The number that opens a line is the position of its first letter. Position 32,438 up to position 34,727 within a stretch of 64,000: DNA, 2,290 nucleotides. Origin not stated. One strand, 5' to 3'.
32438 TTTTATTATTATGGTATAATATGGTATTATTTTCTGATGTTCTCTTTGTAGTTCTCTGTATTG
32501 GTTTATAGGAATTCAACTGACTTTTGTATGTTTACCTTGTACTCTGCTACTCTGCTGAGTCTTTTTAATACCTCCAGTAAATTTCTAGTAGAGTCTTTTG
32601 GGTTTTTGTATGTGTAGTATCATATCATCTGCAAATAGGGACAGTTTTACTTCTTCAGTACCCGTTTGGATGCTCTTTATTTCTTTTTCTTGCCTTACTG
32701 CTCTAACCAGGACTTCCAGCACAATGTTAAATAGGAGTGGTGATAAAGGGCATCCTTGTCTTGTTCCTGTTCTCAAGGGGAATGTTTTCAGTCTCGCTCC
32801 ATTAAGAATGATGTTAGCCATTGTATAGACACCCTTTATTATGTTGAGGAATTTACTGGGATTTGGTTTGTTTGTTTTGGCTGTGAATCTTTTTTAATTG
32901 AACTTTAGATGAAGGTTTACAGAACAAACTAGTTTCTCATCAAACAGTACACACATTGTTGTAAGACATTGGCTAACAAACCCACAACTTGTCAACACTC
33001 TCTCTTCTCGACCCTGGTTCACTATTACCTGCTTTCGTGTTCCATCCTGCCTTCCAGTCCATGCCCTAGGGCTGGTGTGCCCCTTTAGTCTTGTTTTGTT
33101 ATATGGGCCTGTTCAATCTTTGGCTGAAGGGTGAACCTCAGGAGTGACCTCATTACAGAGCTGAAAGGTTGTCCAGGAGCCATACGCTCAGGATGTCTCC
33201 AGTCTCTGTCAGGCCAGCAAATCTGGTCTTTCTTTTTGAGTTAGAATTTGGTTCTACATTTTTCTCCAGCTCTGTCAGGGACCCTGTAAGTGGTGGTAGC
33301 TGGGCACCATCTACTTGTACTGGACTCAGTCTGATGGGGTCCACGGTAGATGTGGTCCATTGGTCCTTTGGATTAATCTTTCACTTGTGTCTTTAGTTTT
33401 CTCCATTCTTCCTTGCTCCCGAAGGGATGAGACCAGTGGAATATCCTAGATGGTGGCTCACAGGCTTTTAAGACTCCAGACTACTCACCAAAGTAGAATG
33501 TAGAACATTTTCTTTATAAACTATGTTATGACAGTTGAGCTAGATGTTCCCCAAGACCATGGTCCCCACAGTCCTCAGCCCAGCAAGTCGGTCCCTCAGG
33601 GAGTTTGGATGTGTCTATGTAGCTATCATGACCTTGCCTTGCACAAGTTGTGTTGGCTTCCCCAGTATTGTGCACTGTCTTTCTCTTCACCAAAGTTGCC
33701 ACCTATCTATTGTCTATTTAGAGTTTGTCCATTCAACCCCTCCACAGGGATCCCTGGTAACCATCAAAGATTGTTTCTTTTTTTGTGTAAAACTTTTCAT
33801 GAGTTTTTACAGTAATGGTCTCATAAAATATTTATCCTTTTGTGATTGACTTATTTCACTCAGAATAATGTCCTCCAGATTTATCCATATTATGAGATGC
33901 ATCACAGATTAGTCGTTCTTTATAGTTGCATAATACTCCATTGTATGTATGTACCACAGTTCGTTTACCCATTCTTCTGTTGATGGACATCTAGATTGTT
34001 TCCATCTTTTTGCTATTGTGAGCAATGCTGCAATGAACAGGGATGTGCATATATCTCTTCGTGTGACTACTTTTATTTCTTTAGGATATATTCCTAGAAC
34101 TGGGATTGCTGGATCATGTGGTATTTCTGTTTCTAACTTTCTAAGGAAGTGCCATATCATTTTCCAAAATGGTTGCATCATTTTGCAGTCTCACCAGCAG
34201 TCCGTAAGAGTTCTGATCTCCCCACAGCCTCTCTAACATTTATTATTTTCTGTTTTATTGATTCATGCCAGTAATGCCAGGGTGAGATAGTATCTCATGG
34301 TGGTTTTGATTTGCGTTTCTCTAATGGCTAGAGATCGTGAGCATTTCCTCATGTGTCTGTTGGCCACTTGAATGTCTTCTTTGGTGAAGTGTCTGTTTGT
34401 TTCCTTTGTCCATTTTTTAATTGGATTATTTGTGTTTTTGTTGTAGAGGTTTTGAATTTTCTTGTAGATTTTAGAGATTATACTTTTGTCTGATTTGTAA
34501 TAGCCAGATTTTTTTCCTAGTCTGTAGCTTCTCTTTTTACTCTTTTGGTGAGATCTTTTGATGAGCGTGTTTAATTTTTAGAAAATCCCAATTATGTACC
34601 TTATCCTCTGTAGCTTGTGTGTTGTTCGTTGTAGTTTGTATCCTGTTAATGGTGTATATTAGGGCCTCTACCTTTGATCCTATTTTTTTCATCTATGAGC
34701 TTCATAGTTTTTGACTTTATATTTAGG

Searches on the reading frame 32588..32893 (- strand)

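Call 32: search_protein_families(library=pfam, proteins=[window:32588-32893:-], max_evalue=0.01)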
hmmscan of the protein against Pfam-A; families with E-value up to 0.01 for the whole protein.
window:32588-32893:- (102 aa): 1 family
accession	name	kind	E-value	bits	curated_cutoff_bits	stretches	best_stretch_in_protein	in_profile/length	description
PF00078.32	RVT_1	-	1.2e-13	51.6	29.6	1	12-100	97-165/205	Reverse transcriptase (RNA-dependent DNA polymerase)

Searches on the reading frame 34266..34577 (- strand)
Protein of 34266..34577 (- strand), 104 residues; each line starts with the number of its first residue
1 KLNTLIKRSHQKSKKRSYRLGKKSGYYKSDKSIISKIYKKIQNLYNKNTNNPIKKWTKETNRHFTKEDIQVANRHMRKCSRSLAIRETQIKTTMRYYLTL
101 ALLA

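Call 32: search_protein_families(library=pfam, proteins=[window:34266-34577:-], max_evalue=0.01)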
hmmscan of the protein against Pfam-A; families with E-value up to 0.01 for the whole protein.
window:34266-34577:- (104 aa): 1 family
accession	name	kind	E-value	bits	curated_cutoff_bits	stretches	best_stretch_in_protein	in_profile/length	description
PF20285.3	CTD9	-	0.00062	20.7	27.9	1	11-99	19-106/113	C-terminal domain 9 of the ABC-three component (ABC-3C) systems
